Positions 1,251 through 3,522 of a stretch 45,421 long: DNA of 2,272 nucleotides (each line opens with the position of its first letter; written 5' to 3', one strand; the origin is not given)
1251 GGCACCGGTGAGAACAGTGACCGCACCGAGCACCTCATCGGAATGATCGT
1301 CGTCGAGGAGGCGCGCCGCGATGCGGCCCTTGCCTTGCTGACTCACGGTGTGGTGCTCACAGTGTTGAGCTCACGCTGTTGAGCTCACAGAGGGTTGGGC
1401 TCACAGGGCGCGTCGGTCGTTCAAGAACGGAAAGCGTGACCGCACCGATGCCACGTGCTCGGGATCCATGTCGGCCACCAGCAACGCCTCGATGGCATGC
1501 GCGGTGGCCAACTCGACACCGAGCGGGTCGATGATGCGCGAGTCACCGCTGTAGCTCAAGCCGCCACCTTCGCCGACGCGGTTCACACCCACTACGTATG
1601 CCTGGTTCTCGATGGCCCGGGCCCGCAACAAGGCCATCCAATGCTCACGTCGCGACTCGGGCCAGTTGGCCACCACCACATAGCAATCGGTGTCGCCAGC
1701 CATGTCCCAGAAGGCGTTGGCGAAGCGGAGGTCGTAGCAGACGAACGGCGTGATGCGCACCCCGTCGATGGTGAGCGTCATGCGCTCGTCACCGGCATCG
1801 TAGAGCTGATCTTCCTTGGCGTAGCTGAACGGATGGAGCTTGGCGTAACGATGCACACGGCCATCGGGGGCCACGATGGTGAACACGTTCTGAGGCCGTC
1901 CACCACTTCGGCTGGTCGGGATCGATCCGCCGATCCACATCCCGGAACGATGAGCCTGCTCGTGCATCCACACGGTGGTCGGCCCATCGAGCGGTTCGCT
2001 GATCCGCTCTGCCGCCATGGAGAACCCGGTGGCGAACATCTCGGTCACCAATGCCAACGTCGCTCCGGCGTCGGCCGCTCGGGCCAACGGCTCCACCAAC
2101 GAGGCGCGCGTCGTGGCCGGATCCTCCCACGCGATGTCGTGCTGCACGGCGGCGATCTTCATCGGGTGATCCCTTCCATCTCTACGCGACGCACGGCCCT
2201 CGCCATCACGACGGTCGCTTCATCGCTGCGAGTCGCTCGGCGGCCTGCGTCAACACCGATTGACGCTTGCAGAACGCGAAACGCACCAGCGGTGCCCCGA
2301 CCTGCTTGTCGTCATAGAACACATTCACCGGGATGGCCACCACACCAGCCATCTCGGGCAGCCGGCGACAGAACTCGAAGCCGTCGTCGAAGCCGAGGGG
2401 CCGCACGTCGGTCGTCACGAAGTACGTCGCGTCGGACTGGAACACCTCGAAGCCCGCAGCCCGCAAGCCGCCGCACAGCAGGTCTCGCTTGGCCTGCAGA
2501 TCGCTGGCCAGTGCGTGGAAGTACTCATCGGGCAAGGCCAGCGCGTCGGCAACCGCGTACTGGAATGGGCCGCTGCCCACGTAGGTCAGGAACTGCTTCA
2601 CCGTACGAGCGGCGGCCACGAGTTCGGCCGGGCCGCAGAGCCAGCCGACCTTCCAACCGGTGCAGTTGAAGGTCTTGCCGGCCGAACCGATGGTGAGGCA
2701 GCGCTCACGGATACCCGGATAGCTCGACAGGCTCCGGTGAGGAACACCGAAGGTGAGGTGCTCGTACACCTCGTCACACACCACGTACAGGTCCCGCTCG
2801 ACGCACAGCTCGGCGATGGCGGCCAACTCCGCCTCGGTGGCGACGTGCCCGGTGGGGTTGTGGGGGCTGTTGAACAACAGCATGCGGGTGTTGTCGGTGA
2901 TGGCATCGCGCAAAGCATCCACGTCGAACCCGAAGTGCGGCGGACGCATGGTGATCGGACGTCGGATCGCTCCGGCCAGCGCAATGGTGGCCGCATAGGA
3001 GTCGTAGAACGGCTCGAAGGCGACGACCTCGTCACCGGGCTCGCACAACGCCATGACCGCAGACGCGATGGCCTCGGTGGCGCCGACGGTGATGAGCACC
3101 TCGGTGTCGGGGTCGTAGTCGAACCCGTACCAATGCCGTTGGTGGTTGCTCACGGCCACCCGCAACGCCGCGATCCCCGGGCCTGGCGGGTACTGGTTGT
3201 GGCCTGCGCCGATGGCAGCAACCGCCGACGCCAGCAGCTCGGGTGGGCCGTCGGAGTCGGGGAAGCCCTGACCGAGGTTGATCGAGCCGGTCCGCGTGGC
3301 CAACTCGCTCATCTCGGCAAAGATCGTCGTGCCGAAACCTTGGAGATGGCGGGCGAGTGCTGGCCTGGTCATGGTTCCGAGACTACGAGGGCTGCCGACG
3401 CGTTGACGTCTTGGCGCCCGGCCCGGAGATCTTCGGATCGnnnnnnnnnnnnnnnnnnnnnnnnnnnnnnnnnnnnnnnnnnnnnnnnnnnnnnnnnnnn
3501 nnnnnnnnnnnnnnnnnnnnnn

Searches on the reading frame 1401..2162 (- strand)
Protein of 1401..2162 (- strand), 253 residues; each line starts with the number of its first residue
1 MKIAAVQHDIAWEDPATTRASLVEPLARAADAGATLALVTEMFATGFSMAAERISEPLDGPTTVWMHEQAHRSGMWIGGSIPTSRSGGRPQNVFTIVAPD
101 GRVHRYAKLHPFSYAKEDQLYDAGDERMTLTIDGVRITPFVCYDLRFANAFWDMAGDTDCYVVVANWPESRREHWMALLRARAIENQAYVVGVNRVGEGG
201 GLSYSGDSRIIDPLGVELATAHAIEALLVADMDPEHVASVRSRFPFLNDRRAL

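Call 7: search_protein_families(library=pfam, proteins=[window:1401-2162:-], max_evalue=0.001)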
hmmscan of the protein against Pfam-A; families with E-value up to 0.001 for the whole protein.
window:1401-2162:- (253 aa): 1 family
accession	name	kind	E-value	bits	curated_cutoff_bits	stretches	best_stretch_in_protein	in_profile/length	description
PF00795.27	CN_hydrolase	-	2.6e-34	119.2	23.2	1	2-241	1-255/256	Carbon-nitrogen hydrolase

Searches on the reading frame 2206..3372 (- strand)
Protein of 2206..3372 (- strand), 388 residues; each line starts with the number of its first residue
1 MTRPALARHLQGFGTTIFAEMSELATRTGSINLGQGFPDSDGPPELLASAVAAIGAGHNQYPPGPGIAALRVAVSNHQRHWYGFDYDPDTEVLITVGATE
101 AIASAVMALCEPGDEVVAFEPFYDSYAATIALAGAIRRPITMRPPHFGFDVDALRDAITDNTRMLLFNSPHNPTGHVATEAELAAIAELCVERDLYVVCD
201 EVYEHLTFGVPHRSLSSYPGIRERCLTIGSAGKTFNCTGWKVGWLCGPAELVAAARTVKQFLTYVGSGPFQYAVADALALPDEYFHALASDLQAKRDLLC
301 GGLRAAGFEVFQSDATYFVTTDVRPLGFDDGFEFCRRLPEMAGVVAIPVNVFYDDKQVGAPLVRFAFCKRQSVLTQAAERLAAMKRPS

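Call 7: search_protein_families(library=pfam, proteins=[window:2206-3372:-], max_evalue=0.001)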
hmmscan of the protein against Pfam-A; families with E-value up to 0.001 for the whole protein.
window:2206-3372:- (388 aa): 5 families
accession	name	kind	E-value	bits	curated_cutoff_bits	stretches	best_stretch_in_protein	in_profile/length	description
PF00155.27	Aminotran_1_2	-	1.1e-62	212.7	19.7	1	31-381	4-361/361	Aminotransferase class I and II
PF01053.26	Cys_Met_Meta_PP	-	2.9e-07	29.8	27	1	98-203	76-176/381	Cys/Met metabolism PLP-dependent enzyme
PF01212.27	Beta_elim_lyase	-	4.1e-06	26.8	27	1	48-200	15-168/288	Beta-eliminating lyase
PF00266.25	Aminotran_5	-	4.6e-05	23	21.5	1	88-202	60-177/371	Aminotransferase class-V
PF01041.23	DegT_DnrJ_EryC1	-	0.00018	21.3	19.8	1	93-200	43-145/360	DegT/DnrJ/EryC1/StrS aminotransferase family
